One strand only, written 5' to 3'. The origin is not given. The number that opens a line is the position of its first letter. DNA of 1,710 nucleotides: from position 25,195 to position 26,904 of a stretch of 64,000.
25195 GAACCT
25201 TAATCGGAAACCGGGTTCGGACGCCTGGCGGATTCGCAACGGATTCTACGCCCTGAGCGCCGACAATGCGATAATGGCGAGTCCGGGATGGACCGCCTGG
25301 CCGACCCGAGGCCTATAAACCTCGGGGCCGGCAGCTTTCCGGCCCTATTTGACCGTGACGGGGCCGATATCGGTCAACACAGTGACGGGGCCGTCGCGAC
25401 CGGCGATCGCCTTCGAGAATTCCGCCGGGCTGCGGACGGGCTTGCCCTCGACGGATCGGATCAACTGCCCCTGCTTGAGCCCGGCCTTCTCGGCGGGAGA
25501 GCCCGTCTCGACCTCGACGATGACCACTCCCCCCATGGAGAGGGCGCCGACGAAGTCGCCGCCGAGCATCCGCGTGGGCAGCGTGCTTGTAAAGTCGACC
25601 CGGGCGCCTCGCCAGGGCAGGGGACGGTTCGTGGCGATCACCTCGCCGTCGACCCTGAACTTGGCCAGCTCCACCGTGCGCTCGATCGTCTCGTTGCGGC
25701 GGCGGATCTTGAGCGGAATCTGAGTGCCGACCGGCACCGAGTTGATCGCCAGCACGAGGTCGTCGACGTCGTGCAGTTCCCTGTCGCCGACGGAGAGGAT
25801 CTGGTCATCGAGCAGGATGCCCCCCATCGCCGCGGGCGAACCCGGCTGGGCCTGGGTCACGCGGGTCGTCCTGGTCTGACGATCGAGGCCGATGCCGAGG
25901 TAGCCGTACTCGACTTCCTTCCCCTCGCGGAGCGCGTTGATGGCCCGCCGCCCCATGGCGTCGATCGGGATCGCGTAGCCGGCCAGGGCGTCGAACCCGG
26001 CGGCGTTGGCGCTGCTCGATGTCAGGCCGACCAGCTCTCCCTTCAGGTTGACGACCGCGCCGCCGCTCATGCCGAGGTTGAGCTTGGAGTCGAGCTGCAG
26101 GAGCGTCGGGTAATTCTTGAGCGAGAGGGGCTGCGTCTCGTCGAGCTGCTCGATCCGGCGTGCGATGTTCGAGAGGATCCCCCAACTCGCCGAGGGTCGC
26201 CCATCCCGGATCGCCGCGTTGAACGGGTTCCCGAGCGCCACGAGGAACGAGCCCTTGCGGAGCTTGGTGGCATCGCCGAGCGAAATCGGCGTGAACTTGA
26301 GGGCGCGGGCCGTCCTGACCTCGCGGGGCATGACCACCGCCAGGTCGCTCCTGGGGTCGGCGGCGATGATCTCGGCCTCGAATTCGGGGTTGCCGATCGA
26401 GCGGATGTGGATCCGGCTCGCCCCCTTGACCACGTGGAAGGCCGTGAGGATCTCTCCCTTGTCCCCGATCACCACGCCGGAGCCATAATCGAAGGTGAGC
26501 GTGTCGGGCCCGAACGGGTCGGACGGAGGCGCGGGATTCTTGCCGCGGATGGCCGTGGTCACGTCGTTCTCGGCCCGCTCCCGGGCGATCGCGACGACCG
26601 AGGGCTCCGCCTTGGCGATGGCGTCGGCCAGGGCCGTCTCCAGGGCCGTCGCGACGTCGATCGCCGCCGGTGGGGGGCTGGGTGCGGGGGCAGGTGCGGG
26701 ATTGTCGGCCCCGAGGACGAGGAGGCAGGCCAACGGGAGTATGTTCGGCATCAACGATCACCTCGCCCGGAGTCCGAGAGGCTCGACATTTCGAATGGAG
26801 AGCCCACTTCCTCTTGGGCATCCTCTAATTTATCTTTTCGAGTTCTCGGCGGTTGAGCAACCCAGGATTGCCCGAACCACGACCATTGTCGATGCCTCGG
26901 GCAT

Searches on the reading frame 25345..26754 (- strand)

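Call 49: search_protein_families(library=pfam, proteins=[window:25345-26754:-], max_evalue=0.0001)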
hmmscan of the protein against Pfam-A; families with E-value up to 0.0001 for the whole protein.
window:25345-26754:- (469 aa): 5 families
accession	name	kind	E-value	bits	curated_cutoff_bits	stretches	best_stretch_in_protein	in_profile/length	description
PF13365.12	Trypsin_2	-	6.7e-24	85.7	27.6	1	91-244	1-144/144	Trypsin-like peptidase domain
PF17820.7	PDZ_6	-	3.3e-22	78.4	27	2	411-461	1-51/54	PDZ domain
PF13180.12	PDZ_2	-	7.7e-21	74.6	27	2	284-363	1-80/80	PDZ domain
PF00595.29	PDZ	-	1.6e-11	44.8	23.2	0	282-350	8-80/81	PDZ domain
PF00089.32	Trypsin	-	8.5e-06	26.2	20.6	1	91-252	21-202/220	Trypsin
